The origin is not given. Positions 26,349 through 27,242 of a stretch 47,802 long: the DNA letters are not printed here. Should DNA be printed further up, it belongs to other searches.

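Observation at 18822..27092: Orphan glycyl-radical enzyme locus with two organic-anion-type MFS transporters and a DUF4125-like protein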

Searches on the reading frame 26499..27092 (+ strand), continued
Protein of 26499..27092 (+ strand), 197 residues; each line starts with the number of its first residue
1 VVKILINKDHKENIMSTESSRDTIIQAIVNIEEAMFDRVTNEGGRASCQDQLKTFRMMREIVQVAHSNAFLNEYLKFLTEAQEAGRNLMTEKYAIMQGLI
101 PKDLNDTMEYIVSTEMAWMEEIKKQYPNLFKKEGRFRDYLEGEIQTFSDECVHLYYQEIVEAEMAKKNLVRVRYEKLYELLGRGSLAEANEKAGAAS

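Call 59: search_protein_families(library=ncbifam, proteins=[L112:2457-4880:+, L109:10983-13442:-, L082:13188-15641:+, L112:159-2114:+, L082:11375-12880:-, L113:9337-10002:+], max_evalue=1e-20)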
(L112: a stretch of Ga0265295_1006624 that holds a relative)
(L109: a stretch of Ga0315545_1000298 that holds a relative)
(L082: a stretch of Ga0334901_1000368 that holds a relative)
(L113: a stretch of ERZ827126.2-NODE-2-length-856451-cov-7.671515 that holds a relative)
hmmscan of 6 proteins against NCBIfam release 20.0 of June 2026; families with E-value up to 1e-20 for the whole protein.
L112:2457-4880:+ (807 aa): 9 families
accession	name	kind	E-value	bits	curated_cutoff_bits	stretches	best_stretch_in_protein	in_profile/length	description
NF043068.1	glycl_HYPD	equivalog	2.5e-154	515.3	1100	1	22-805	4-782/784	trans-4-hydroxy-L-proline dehydratase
TIGR01774.1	PFL2-3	subfamily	2.2e-153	512.4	678.2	1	20-806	4-785/786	formate C-acetyltransferase/glycerol dehydratase family glycyl radical enzyme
NF033718.1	indole_decarb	equivalog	2.2e-148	496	1100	2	112-603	149-644/868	indoleacetate decarboxylase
NF048011.1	SfplDhtHpsGDes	equivalog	7.5e-135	451.2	1000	1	31-804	35-818/821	(2S)-3-sulfopropanediol dehydratase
NF048009.1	SfplDhtHpfGKleb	equivalog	4.5e-134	448.4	1000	1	25-806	31-823/824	(2S)-3-sulfopropanediol dehydratase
TIGR04394.1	choline_CutC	equivalog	1.7e-127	427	1050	1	23-806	7-787/789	choline trimethylamine-lyase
NF033715.1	glycyl_HPDL_Lrg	equivalog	6.7e-123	411.3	1150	2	118-603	168-678/901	4-hydroxyphenylacetate decarboxylase large subunit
NF007437.0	PRK09983.1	equivalog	1.1e-110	371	1109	1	23-805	6-763/765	formate C-acetyltransferase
TIGR01255.1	pyr_form_ly_1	equivalog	1.4e-30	106.4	994.2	0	573-803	517-739/744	formate C-acetyltransferase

L109:10983-13442:- (819 aa): 9 families
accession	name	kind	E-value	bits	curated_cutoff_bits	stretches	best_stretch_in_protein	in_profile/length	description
TIGR01774.1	PFL2-3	subfamily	2.1e-138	462.9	678.2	1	24-817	2-783/786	formate C-acetyltransferase/glycerol dehydratase family glycyl radical enzyme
NF048011.1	SfplDhtHpsGDes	equivalog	1.5e-135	453.5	1000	1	25-818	23-819/821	(2S)-3-sulfopropanediol dehydratase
TIGR04394.1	choline_CutC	equivalog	3.5e-127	426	1050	1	25-816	2-784/789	choline trimethylamine-lyase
NF043068.1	glycl_HYPD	equivalog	6.7e-127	424.6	1100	1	26-818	2-782/784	trans-4-hydroxy-L-proline dehydratase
NF033718.1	indole_decarb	equivalog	5.4e-103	345.8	1100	1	12-817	19-865/868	indoleacetate decarboxylase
NF007437.0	PRK09983.1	equivalog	6.7e-103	345.2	1109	1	25-817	2-762/765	formate C-acetyltransferase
NF048009.1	SfplDhtHpfGKleb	equivalog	1.2e-99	334.5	1000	1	26-817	26-821/824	(2S)-3-sulfopropanediol dehydratase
NF033715.1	glycyl_HPDL_Lrg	equivalog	1.8e-81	274.3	1150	1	221-817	265-898/901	4-hydroxyphenylacetate decarboxylase large subunit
TIGR01255.1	pyr_form_ly_1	equivalog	6.3e-21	74.5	994.2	0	278-815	231-738/744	formate C-acetyltransferase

L082:13188-15641:+ (817 aa): 8 families
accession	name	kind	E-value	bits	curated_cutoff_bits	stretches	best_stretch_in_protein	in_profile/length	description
TIGR01774.1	PFL2-3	subfamily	6.2e-155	517.5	678.2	1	29-816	4-785/786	formate C-acetyltransferase/glycerol dehydratase family glycyl radical enzyme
NF043068.1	glycl_HYPD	equivalog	3.4e-151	504.9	1100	1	29-815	2-782/784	trans-4-hydroxy-L-proline dehydratase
NF033718.1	indole_decarb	equivalog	3.6e-147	491.9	1100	2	128-617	157-646/868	indoleacetate decarboxylase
NF048011.1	SfplDhtHpsGDes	equivalog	3.5e-141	472.2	1000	1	27-815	22-819/821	(2S)-3-sulfopropanediol dehydratase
TIGR04394.1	choline_CutC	equivalog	3.8e-126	422.6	1050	1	30-814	4-785/789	choline trimethylamine-lyase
NF048009.1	SfplDhtHpfGKleb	equivalog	3.7e-123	412.3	1000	1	28-816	25-823/824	(2S)-3-sulfopropanediol dehydratase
NF007437.0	PRK09983.1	equivalog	8.2e-115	384.6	1109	1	29-815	3-763/765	formate C-acetyltransferase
NF033715.1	glycyl_HPDL_Lrg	equivalog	1.3e-112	377.2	1150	1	135-816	176-900/901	4-hydroxyphenylacetate decarboxylase large subunit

L112:159-2114:+ (651 aa): 23 families
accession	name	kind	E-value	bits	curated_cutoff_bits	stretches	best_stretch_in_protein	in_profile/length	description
TIGR02329.1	propionate_PrpR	equivalog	2.3e-107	359.8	499.2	1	75-648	73-525/526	propionate catabolism operon regulatory protein PrpR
NF011953.0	PRK15424.1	equivalog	4e-101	339.2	703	1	305-650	201-534/538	propionate catabolism operon regulatory protein PrpR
NF041552.1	TF_PrdR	equivalog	3.9e-98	329.2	795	1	159-647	93-573/577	sigma-54 dependent transcriptional regulator PrdR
NF003451.0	PRK05022.1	equivalog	4.2e-85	286.4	476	1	310-646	176-504/512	nitric oxide reductase transcriptional regulator NorR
TIGR01817.1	nifA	equivalog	4.5e-83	279.8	528.85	1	317-578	190-453/534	nif-specific transcriptional activator NifA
TIGR01818.1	ntrC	equivalog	1.5e-81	274.5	558.6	1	320-647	131-460/463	nitrogen regulation protein NR(I)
TIGR02915.1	PEP_resp_reg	equivalog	3.5e-80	270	502.6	1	308-649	124-441/445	PEP-CTERM-box response regulator transcription factor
NF038308.1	RNA_repair_RtcR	equivalog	1.5e-77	261.6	650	1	298-644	159-505/530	RNA repair transcriptional activator RtcR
NF008469.0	PRK11361.1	equivalog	4.1e-77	259.8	714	1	318-644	138-448/461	acetoacetate metabolism transcriptional regulator AtoC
TIGR02974.1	phageshock_pspF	equivalog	8.7e-77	258.6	443.55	1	327-647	3-333/336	phage shock protein operon transcriptional activator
NF007689.0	PRK10365.1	equivalog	1.2e-68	232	760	1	324-560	140-379/441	sigma-54-dependent response regulator transcription factor ZraR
NF050807.1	TransRegFlbDCaul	equivalog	1.2e-67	228.7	750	1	333-648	128-436/454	sigma-54-dependent transcriptional regulator FlbD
NF008085.0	PRK10820.1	equivalog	1.3e-67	228.6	576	1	252-550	134-434/520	transcriptional regulator TyrR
NF008485.2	PRK11388.1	equivalog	2.9e-67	227.4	551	1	193-648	202-633/643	dihydroxyacetone kinase operon transcriptional regulator DhaR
NF041946.1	LuxO_transreg_Vib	equivalog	4e-67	227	800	1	314-648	124-458/463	quorum-sensing sigma-54 dependent transcriptional regulator LuxO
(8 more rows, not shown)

L082:11375-12880:- (501 aa): 25 families
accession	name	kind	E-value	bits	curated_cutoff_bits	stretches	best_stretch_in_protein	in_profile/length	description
NF041552.1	TF_PrdR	equivalog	4.7e-94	315.8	795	1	20-406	135-517/577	sigma-54 dependent transcriptional regulator PrdR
TIGR01817.1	nifA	equivalog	1.7e-87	294.4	528.85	1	144-496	184-530/534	nif-specific transcriptional activator NifA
NF003451.0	PRK05022.1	equivalog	7.9e-80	269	476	1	137-496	171-511/512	nitric oxide reductase transcriptional regulator NorR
NF008469.0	PRK11361.1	equivalog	3.4e-78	263.4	714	1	152-496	139-457/461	acetoacetate metabolism transcriptional regulator AtoC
TIGR02915.1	PEP_resp_reg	equivalog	2.7e-76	257.2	502.6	1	154-398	137-381/445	PEP-CTERM-box response regulator transcription factor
TIGR02329.1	propionate_PrpR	equivalog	1e-71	242.2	499.2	1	138-384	191-446/526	propionate catabolism operon regulatory protein PrpR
NF050807.1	TransRegFlbDCaul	equivalog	1e-71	242.1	750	1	161-493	123-438/454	sigma-54-dependent transcriptional regulator FlbD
TIGR01818.1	ntrC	equivalog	2.2e-71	241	558.6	1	140-493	118-463/463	nitrogen regulation protein NR(I)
NF011695.0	PRK15115.1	equivalog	1e-70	238.7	763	1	156-389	135-369/445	two-component system response regulator GlrR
NF041946.1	LuxO_transreg_Vib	equivalog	6.6e-70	236.2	800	1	146-492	123-459/463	quorum-sensing sigma-54 dependent transcriptional regulator LuxO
NF041906.1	V4R_TF_MobR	exception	1.1e-67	228.7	999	1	152-492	229-543/544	phenol degradation transcriptional regulator MobR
NF049963.1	RespRegFlgRCampy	domain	7.4e-67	226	750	1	138-399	119-377/429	fla regulon two-component system response regulator FlgR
NF038308.1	RNA_repair_RtcR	equivalog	3.7e-66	224.1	650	1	142-482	166-500/530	RNA repair transcriptional activator RtcR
TIGR02974.1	phageshock_pspF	equivalog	1.4e-65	221.7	443.55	1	159-490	2-333/336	phage shock protein operon transcriptional activator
NF011953.0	PRK15424.1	equivalog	1.5e-65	221.8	703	1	141-383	204-460/538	propionate catabolism operon regulatory protein PrpR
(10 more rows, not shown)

L113:9337-10002:+ (221 aa): 0 families

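Call 70: find_encoding_contigs(protein=P0214, flank=8000, max_places=1)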
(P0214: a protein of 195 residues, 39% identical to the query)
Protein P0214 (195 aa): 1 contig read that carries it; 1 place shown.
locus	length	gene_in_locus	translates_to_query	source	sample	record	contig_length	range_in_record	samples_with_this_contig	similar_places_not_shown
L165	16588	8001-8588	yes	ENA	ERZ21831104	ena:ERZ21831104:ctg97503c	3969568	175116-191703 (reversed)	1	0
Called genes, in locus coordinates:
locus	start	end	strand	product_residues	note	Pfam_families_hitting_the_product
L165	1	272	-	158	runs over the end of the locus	-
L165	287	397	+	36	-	-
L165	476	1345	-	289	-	-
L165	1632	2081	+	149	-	PF01467:CTP_transf_like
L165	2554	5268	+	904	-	PF02901:PFL-like, PF01228:Gly_radical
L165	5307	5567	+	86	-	PF18671:4HPAD_g_N, PF18524:HPIP_like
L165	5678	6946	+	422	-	PF07690:MFS_1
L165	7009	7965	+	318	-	PF13353:Fer4_12, PF04055:Radical_SAM, PF13237:Fer4_10 (weak)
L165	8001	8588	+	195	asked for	PF13526:DUF4125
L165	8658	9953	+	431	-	PF13372:Alginate_exp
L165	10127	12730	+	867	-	PF02743:dCache_1, PF17201:Cache_3-Cache_2, PF13188:PAS_8 (faint), PF13426:PAS_9 (faint), PF00512:HisKA (faint), PF02518:HATPase_c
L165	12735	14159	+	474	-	PF00072:Response_reg, PF00158:Sigma54_activat, PF14532:Sigma54_activ_2, PF00004:AAA (weak), PF07728:AAA_5 (weak), PF25601:AAA_lid_14, PF02954:HTH_8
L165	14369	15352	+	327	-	PF01075:Glyco_transf_9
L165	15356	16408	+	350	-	PF04464:Glyphos_transf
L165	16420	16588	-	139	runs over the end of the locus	-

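Call 71: find_encoding_contigs(protein=P0260, flank=8000, max_places=1)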
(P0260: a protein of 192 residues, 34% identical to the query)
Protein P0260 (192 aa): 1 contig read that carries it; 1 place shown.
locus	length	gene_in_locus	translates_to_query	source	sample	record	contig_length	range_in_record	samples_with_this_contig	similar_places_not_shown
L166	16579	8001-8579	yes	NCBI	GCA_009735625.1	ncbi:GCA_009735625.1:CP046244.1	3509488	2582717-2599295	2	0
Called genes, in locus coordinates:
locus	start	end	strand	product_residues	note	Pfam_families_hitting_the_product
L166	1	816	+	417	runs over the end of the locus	PF07690:MFS_1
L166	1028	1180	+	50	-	-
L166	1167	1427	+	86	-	PF08201:BssC_TutF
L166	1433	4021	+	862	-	PF02901:PFL-like, PF01228:Gly_radical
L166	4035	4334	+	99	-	PF18512:BssB_TutG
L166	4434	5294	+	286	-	PF13191:AAA_16 (weak), PF00004:AAA (faint), PF07728:AAA_5, PF08406:CbbQ_C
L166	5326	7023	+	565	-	PF00092:VWA (weak)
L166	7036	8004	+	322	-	PF13353:Fer4_12 (weak), PF12838:Fer4_7 (weak), PF00037:Fer4, PF12797:Fer4_2 (weak), PF12837:Fer4_6 (weak), PF00037:Fer4 (weak), PF13237:Fer4_10 (weak), PF04055:Radical_SAM, +7 more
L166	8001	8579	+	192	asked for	PF13526:DUF4125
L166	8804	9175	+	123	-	PF01243:PNPOx_N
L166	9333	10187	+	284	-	PF05681:Fumerase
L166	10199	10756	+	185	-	PF05683:Fumerase_C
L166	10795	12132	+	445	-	PF00390:malic, PF03949:Malic_M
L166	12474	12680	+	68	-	-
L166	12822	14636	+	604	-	PF01609:DDE_Tnp_1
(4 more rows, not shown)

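Call 72: find_encoding_contigs(protein=P0278, flank=8000, max_places=1)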
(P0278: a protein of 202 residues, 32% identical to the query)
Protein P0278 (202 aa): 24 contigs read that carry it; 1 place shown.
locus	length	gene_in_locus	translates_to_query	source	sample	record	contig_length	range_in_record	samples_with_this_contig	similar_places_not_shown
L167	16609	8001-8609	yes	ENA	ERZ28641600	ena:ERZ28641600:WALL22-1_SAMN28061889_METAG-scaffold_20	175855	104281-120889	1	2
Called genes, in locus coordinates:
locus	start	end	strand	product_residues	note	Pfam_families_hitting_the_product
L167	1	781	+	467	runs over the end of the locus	PF13941:MutL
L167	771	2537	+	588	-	PF02310:B12-binding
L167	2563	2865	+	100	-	PF22010:OrtA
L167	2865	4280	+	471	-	PF00291:PALP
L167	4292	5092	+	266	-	PF03807:F420_oxidored, PF14748:P5CR_dimer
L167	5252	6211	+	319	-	PF00892:EamA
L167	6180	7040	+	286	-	PF24885:TPR_NPHP3 (faint), PF13176:TPR_7 (faint), PF13374:TPR_10 (faint), PF13424:TPR_12, PF00515:TPR_1 (faint), PF07719:TPR_2 (faint), PF13181:TPR_8 (faint), PF13424:TPR_12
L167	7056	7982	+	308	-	PF13228:DUF4037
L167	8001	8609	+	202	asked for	PF13526:DUF4125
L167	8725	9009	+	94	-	PF03992:ABM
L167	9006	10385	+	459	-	PF03553:Na_H_antiporter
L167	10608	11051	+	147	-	-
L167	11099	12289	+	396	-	-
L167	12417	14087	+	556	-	PF00920:ILVD_EDD_N, PF24877:ILV_EDD_C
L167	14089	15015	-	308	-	PF02311:AraC_binding (weak), PF00165:HTH_AraC, PF12833:HTH_18, PF00165:HTH_AraC (weak)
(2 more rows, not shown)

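Call 73: find_encoding_contigs(protein=P0296, flank=8000, max_places=1)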
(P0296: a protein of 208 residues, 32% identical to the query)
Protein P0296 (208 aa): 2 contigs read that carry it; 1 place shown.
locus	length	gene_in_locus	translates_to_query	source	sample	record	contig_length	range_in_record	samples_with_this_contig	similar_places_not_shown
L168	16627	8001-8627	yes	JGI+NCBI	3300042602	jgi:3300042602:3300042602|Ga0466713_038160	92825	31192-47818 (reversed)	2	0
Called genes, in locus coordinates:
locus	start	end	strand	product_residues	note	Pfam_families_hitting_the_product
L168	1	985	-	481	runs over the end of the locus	PF00158:Sigma54_activat, PF01078:Mg_chelatase (faint), PF14532:Sigma54_activ_2, PF00004:AAA (weak), PF25601:AAA_lid_14, PF02954:HTH_8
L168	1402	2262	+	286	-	PF13353:Fer4_12, PF00037:Fer4 (weak), PF12837:Fer4_6 (faint), PF12838:Fer4_7, PF13187:Fer4_9, PF13237:Fer4_10 (weak), PF00037:Fer4 (weak), PF04055:Radical_SAM, +1 more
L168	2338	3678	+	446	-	PF10518:TAT_signal (faint), PF03480:DctP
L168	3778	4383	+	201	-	PF04290:DctQ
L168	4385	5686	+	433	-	PF06808:DctM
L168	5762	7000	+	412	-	PF07690:MFS_1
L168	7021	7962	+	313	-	PF13228:DUF4037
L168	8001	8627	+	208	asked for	PF13526:DUF4125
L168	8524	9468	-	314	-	PF07721:TPR_4 (faint), PF14559:TPR_19 (faint), PF25058:ARM_TT21 (faint), PF13432:TPR_16 (faint), PF00515:TPR_1 (faint), PF13424:TPR_12 (weak), PF17874:TPR_MalT, PF13424:TPR_12, +6 more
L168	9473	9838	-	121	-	-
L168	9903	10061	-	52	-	-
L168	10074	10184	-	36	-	-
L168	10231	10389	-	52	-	-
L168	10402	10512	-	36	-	-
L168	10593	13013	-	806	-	PF02901:PFL-like, PF01228:Gly_radical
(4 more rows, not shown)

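Call 77: search_dna_similar(query=P0260, collection=plasmids, mode=protein, max_evalue=0.001, max_rows=15)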
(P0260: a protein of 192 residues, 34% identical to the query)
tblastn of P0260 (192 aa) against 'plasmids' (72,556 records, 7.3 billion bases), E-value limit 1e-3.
Records with a match: 1; places in all: 1; records where one place covers at least 80% of the query: 1.
Best place of each record, by identity: <60% 1.
By first word of the organism name: Fusobacterium 1.
By predicted mobility (MOB-suite, as given by PLSDB): non-mobilizable 1.
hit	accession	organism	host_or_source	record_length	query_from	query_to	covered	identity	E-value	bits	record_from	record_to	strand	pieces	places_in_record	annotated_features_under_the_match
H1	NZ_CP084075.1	Fusobacterium vincentii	-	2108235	29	185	82%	31.8%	7e-15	79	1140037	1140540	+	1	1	none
